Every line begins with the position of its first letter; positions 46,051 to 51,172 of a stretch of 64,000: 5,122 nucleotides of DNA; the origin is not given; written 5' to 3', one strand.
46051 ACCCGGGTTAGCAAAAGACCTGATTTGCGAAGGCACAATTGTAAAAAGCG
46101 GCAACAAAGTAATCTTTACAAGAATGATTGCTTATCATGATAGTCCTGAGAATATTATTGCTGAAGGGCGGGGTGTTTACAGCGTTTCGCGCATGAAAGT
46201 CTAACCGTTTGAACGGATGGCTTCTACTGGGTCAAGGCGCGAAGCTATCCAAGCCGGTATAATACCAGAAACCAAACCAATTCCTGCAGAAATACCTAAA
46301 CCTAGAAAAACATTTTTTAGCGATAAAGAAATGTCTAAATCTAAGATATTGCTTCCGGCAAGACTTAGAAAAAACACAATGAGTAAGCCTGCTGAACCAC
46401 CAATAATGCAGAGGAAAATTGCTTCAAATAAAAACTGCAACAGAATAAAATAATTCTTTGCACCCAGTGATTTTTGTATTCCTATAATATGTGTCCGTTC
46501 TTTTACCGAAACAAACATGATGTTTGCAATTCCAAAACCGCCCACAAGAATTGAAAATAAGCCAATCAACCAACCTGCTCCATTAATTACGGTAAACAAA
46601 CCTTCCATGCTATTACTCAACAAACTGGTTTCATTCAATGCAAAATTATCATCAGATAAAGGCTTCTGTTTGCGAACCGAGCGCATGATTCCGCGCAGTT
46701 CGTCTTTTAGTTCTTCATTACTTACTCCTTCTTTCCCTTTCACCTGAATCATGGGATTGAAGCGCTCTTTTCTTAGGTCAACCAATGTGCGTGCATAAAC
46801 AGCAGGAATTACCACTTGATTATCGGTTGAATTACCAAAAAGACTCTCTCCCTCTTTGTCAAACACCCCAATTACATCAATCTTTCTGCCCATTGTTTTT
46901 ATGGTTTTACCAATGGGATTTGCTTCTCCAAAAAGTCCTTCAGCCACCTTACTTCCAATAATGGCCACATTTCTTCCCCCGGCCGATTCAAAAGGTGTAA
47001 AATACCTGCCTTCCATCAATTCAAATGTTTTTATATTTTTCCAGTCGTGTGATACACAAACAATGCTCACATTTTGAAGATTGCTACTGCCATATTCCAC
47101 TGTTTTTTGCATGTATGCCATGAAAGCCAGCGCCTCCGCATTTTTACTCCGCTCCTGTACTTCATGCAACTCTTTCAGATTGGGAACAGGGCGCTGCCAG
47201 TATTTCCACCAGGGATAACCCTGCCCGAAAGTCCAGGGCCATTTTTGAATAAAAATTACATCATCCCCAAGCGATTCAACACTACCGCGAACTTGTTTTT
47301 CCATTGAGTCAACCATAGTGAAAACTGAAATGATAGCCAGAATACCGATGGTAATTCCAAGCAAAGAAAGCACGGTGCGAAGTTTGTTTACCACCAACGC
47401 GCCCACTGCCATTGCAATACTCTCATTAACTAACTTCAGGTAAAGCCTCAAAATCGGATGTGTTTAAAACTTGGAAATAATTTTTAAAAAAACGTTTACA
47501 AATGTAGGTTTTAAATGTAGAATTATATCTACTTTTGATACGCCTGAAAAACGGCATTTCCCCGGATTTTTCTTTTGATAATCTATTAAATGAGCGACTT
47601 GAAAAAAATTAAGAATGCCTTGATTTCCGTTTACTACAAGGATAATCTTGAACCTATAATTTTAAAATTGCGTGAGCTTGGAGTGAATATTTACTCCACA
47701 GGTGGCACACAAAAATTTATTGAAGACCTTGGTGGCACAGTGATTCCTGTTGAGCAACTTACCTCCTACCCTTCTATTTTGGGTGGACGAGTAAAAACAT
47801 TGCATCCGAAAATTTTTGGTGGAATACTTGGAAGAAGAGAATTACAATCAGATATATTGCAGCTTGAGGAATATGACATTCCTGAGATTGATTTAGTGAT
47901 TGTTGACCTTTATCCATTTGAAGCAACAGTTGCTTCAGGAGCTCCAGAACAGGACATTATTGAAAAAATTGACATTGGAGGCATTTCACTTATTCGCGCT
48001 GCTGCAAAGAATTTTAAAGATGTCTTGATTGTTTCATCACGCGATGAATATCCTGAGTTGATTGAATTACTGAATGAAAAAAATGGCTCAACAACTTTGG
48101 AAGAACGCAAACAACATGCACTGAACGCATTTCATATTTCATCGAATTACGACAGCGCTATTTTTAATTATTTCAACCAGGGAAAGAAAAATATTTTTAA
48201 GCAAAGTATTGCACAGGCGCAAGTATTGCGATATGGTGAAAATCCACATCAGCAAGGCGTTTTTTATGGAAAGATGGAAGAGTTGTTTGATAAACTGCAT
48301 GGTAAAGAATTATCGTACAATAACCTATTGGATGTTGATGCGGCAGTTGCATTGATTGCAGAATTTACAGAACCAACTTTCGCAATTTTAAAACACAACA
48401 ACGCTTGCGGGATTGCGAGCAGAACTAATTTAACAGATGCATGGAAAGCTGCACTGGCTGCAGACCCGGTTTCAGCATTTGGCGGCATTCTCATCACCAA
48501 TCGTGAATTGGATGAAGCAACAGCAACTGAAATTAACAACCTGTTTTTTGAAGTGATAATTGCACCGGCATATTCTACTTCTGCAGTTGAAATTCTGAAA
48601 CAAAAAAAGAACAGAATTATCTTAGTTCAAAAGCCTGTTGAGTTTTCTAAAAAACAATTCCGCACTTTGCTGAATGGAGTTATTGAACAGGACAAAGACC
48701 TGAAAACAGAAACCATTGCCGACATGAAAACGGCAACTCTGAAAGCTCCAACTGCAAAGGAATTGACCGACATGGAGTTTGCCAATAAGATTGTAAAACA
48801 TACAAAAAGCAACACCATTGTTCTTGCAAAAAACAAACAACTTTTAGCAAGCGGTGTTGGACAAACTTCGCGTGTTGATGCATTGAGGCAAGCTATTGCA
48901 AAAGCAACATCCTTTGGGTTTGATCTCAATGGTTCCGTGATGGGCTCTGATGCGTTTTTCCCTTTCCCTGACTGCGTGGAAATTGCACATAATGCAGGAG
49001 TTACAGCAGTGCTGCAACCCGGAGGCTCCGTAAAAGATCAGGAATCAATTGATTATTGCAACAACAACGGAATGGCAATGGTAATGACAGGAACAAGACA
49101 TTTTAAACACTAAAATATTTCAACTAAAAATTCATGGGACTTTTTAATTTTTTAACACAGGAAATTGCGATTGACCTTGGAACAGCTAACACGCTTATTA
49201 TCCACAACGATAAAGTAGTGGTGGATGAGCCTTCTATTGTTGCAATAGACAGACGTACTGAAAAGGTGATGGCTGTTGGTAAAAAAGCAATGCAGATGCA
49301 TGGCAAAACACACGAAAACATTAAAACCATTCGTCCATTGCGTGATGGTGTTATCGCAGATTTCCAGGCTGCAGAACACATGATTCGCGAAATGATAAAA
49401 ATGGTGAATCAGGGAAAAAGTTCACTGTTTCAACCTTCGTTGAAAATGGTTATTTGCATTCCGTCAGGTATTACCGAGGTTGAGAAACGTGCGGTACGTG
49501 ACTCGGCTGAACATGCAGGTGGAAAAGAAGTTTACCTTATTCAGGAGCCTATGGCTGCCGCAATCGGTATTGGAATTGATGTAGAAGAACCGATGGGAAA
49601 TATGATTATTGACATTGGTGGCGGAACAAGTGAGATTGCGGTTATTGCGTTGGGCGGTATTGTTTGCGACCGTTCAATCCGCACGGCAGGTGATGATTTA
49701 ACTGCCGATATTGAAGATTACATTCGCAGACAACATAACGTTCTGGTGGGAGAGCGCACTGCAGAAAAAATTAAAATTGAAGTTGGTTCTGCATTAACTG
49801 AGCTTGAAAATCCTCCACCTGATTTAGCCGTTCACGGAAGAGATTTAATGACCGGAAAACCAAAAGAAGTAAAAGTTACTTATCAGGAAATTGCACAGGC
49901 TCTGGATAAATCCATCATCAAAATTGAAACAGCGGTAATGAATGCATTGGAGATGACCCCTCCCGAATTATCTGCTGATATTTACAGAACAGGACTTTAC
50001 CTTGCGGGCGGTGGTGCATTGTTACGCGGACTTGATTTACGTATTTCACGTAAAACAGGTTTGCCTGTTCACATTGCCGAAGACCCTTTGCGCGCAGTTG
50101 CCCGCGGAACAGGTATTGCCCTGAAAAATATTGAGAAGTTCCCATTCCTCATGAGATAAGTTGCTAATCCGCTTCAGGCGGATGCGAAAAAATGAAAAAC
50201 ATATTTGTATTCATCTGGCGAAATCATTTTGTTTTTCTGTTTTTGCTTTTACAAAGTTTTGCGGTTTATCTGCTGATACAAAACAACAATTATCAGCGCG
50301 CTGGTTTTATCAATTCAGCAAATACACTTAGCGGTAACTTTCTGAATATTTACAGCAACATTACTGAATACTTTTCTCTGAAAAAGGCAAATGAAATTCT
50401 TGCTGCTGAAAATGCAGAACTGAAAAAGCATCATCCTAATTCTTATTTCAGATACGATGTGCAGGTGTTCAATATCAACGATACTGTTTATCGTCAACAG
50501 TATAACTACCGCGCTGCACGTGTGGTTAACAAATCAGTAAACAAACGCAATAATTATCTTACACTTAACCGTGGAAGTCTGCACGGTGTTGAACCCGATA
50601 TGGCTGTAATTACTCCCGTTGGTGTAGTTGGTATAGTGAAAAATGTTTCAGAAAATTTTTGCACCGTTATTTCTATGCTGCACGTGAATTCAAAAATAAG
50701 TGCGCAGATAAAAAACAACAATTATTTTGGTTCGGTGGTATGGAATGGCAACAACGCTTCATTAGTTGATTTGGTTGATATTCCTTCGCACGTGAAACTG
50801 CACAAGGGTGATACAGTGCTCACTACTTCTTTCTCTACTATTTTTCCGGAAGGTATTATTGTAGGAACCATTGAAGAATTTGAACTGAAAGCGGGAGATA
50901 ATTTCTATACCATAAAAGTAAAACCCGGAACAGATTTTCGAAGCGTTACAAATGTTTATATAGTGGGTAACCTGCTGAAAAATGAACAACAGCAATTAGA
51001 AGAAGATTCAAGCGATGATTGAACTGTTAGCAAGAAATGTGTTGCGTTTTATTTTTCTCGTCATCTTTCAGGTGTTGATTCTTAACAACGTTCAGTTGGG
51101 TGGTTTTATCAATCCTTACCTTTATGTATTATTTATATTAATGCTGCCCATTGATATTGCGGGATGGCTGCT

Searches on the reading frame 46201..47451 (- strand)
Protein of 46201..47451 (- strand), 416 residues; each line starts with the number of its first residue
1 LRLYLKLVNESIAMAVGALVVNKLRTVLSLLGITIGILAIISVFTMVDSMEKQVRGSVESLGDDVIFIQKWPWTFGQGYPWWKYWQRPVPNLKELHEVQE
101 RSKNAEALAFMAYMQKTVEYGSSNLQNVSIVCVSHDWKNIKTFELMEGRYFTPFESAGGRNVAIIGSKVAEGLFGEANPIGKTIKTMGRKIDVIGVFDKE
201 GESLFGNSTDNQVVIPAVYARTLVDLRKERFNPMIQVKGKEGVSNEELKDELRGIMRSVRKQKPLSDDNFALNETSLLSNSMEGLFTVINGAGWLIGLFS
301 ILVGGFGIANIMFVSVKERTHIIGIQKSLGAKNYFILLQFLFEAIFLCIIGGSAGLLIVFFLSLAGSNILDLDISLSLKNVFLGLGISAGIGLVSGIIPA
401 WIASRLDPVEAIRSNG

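Call 57: search_protein_families(library=pfam, proteins=[window:46201-47451:-], max_evalue=0.001)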
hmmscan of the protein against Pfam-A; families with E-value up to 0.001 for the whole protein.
window:46201-47451:- (416 aa): 2 families
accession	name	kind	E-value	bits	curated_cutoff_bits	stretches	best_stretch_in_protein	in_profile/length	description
PF12704.14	MacB_PCD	-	7e-36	124.9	27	1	26-254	1-206/207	MacB-like periplasmic core domain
PF02687.27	FtsX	-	4.2e-15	56.3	25.5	1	295-408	2-120/120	FtsX-like permease C-terminal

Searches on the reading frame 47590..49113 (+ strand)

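Call 57: search_protein_families(library=pfam, proteins=[window:47590-49113:+], max_evalue=0.001)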
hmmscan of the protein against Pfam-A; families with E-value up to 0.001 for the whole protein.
window:47590-49113:+ (507 aa): 2 families
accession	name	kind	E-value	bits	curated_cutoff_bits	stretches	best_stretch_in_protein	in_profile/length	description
PF01808.24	AICARFT_IMPCHas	-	5.2e-109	364.9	25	1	138-438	1-311/311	AICARFT/IMPCHase bienzyme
PF02142.27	MGS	-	9.2e-17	61.4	24.1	1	21-132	3-93/94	MGS-like domain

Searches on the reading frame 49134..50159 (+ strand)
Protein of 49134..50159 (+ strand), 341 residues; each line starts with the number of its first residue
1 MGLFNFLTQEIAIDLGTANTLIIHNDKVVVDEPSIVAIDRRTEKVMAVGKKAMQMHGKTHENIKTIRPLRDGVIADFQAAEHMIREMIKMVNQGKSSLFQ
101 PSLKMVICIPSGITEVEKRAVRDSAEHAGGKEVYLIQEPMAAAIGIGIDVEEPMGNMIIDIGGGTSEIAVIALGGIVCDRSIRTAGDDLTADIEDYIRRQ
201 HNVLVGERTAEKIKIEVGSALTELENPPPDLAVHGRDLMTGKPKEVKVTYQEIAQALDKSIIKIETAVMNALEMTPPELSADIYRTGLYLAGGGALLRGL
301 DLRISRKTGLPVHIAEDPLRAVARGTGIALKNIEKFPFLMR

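Call 57: search_protein_families(library=pfam, proteins=[window:49134-50159:+], max_evalue=0.001)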
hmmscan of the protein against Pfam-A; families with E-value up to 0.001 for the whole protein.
window:49134-50159:+ (341 aa): 5 families
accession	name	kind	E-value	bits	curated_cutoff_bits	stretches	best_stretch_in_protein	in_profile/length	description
PF06723.19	MreB_Mbl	-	1.5e-127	425.5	27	1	9-335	2-324/327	MreB/Mbl protein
PF14450.12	FtsA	-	1.5e-12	48.4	31.8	1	158-317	2-112/127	Cell division protein FtsA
PF00012.26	HSP70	-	1.2e-10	40.7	20.6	1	86-177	117-209/599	Hsp70 protein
PF00022.25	Actin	-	2.2e-07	30.3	27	1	30-202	28-192/410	Actin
PF11104.14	PilM_2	-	0.00052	19.5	27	0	288-327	278-316/340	Type IV pilus assembly protein PilM;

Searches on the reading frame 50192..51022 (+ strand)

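Call 101: search_protein_families(library=pfam, proteins=[window:50192-51022:+], max_evalue=0.00001)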
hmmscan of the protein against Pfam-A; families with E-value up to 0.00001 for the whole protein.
window:50192-51022:+ (276 aa): 1 family
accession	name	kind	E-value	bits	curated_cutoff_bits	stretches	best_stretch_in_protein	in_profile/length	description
PF04085.20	MreC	-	1.1e-40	139.3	28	1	111-258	1-146/147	Rod shape-determining protein MreC, barrel core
